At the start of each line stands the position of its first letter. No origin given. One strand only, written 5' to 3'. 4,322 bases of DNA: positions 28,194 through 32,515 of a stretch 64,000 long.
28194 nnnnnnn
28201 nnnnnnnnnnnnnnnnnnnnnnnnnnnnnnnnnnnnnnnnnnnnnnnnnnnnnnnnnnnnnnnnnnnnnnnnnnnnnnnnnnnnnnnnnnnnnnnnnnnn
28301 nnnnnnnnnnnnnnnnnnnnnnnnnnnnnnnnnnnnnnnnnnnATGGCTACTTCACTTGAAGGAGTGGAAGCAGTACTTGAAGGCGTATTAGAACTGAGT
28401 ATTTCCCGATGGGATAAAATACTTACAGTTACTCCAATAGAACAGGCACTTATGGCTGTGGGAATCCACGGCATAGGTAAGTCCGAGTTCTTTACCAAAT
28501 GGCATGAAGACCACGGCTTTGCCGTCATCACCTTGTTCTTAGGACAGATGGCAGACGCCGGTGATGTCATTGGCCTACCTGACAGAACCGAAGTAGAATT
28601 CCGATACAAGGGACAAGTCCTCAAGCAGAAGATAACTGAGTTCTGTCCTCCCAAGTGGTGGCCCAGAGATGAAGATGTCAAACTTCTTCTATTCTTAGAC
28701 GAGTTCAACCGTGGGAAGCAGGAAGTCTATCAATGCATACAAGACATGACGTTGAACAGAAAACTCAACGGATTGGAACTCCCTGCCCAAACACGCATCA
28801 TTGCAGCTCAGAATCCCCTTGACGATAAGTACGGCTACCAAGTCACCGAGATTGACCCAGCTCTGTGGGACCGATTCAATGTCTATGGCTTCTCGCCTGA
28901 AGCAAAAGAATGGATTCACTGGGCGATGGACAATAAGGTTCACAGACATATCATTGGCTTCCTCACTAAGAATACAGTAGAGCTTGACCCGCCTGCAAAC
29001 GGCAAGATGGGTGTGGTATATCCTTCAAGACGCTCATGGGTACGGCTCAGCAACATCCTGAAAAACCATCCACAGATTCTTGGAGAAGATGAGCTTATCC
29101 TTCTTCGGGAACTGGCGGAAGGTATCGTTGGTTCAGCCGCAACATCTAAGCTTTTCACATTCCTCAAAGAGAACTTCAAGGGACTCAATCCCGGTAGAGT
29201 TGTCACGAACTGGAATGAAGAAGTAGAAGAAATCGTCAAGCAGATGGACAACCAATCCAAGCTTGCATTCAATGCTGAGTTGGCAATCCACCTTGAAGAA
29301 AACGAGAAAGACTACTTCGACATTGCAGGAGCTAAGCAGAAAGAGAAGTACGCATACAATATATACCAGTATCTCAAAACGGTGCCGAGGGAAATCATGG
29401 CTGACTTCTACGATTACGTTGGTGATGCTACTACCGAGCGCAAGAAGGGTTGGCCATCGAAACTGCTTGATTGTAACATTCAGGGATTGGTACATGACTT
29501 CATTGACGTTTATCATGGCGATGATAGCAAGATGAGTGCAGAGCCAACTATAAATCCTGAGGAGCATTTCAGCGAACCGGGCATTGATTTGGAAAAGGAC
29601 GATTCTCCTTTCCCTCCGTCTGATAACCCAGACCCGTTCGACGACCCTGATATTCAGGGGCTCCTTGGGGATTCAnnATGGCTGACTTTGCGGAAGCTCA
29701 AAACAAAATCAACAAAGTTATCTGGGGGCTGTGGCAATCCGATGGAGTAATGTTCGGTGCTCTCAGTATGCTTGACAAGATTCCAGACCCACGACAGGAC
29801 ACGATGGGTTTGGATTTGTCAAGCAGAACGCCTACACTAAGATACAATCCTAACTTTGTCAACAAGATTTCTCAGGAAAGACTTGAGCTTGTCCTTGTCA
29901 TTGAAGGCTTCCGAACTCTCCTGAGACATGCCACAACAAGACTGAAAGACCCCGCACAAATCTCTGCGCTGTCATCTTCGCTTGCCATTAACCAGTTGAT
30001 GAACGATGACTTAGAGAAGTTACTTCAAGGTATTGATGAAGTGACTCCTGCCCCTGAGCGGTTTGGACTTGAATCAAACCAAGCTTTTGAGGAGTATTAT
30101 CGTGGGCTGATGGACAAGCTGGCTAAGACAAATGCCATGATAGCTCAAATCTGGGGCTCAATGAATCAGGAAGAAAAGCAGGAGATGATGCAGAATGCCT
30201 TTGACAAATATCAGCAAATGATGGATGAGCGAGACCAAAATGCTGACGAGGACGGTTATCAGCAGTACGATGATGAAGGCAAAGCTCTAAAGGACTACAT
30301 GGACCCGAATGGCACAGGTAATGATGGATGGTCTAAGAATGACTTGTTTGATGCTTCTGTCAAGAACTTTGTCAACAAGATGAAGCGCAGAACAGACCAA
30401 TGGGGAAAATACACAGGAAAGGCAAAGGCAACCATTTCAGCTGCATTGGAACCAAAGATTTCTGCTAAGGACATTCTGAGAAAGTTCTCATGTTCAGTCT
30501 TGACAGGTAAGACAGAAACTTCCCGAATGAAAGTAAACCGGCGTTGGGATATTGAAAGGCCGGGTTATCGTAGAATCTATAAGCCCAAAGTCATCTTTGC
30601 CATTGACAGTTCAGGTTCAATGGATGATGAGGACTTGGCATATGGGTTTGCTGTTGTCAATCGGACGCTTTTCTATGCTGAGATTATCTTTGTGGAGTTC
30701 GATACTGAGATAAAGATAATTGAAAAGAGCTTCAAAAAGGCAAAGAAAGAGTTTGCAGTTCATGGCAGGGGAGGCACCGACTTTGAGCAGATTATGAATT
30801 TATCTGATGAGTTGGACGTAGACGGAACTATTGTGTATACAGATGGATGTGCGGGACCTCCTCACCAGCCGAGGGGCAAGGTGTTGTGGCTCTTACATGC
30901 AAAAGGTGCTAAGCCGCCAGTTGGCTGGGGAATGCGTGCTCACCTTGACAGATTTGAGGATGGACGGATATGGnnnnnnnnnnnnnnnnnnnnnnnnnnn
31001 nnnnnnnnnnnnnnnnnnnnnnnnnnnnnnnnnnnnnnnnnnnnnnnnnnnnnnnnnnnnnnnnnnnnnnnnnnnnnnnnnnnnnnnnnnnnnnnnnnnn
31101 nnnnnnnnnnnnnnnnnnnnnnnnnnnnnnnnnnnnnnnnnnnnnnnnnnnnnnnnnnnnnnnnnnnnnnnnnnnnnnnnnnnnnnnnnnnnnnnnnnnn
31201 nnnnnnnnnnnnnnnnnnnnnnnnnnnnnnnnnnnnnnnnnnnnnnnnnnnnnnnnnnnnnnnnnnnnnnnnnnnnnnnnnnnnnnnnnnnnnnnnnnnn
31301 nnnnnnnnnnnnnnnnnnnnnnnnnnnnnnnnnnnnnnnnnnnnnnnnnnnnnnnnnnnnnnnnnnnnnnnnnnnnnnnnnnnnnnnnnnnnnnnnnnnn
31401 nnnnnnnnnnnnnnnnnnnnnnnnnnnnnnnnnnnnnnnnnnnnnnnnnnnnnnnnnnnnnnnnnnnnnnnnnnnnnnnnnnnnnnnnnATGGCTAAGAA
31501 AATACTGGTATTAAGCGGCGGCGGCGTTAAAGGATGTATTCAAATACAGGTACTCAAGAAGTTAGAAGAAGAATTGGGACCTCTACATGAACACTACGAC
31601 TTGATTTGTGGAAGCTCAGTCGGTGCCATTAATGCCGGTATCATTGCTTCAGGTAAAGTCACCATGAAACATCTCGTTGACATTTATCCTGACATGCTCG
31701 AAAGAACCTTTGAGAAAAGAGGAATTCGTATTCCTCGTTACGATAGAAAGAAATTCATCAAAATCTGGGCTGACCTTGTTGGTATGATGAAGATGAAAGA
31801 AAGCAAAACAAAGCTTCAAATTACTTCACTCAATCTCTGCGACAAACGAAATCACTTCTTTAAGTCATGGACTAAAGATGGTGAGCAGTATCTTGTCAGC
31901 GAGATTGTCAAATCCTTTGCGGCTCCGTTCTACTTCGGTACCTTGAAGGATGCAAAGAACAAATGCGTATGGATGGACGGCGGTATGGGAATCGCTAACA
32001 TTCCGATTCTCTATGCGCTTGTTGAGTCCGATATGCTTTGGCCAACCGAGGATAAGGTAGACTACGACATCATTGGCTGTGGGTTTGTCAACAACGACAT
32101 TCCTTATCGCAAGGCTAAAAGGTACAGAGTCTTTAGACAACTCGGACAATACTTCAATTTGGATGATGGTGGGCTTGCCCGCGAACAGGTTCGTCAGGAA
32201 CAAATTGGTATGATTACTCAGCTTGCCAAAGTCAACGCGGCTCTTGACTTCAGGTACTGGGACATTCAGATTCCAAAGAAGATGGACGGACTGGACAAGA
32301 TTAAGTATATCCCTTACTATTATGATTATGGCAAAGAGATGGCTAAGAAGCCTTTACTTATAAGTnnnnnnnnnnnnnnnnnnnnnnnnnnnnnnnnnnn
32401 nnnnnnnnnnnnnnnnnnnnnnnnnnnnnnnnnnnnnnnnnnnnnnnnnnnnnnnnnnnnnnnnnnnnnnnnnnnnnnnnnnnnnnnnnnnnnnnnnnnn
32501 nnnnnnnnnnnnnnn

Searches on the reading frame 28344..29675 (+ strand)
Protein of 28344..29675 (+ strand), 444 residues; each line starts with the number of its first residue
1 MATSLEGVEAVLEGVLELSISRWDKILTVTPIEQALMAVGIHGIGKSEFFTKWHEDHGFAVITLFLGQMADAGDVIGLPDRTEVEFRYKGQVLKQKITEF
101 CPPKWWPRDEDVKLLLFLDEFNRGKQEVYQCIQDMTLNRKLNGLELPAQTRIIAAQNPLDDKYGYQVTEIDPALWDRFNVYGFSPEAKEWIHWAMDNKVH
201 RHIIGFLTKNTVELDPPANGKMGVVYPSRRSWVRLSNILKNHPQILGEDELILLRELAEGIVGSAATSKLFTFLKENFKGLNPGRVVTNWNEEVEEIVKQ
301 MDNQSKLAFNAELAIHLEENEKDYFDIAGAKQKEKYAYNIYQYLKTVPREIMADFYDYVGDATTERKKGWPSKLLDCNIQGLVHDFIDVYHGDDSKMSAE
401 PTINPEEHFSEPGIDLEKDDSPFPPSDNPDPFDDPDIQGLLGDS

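Call 3: search_protein_families(library=pfam, proteins=[window:28344-29675:+], max_evalue=0.01)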
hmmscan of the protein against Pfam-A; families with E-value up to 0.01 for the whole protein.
window:28344-29675:+ (444 aa): 1 family
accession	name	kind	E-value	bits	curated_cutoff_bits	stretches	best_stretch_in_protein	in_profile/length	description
PF07728.20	AAA_5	-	0.0001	22.8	22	1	39-178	5-139/139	AAA domain (dynein-related subfamily)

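Call 4: search_protein_families(library=phrogs, proteins=[window:28344-29675:+], max_evalue=0.001)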
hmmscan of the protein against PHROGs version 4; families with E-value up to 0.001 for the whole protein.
window:28344-29675:+ (444 aa): 2 families
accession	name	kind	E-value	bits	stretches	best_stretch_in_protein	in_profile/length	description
phrog_1297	-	other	1.5e-45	156.7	1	32-356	24-325/356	ATPase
phrog_16335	-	other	0.00021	21.6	0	40-161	33-147/267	ATPase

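Call 61: search_protein_families(library=padloc, proteins=[window:28344-29675:+], max_evalue=0.001)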
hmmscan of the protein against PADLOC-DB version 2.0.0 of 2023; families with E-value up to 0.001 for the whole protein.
window:28344-29675:+ (444 aa): 0 families

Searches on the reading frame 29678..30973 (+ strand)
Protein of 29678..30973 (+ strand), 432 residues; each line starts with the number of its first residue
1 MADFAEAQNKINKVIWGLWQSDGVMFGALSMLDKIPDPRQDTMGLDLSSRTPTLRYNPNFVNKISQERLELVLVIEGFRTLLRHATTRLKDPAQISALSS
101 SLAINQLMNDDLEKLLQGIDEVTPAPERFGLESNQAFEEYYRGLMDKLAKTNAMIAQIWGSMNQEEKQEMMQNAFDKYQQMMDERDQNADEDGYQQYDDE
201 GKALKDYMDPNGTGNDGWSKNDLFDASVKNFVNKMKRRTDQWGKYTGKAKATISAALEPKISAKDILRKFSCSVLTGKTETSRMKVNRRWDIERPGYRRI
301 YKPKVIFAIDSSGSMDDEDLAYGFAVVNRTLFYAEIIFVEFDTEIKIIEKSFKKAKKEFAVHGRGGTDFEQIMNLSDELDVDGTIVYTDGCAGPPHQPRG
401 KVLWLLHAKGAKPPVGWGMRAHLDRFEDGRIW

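Call 11: search_protein_families(library=phrogs, proteins=[window:29678-30973:+], max_evalue=0.00001)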
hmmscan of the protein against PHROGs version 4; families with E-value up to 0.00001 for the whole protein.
window:29678-30973:+ (432 aa): 1 family
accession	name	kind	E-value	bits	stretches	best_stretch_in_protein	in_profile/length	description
phrog_1314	-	DNA, RNA and nucleotide metabolism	1.2e-30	107.9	1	47-416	49-385/394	HNH endonuclease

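Call 61: search_protein_families(library=padloc, proteins=[window:29678-30973:+], max_evalue=0.001)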
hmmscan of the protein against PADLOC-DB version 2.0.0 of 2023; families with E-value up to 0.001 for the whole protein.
window:29678-30973:+ (432 aa): 0 families

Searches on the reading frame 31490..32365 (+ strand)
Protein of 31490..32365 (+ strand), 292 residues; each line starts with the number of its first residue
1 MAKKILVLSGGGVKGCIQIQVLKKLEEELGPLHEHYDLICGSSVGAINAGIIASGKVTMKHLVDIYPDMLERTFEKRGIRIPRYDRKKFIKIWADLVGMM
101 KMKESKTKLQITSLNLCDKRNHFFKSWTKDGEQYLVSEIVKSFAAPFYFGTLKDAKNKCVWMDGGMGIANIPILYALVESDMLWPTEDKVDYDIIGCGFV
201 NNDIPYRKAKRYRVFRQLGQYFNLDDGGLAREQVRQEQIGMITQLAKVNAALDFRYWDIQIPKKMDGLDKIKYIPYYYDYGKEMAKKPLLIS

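Call 11: search_protein_families(library=phrogs, proteins=[window:31490-32365:+], max_evalue=0.00001)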
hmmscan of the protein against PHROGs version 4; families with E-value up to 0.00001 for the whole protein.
window:31490-32365:+ (292 aa): 1 family
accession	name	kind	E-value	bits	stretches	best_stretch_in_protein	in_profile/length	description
phrog_25573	-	unknown function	8.9e-17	62.3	1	1-213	1-225/307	-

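Call 61: search_protein_families(library=padloc, proteins=[window:31490-32365:+], max_evalue=0.001)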
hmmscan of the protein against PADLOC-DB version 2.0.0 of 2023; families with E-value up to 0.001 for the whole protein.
window:31490-32365:+ (292 aa): 4 families
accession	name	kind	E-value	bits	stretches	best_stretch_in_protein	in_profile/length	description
PDLC00758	Effector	-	1.1e-33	115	1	4-207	7-225/331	Phospholipase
PDLC00757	Effector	-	1.4e-30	104.8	1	4-209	11-231/331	Phospholipase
PDLC00755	Effector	-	9.6e-16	55.8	1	4-198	12-217/311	Phospholipase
PDLC00756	Effector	-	6.3e-07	26.9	1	71-203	21-163/280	Phospholipase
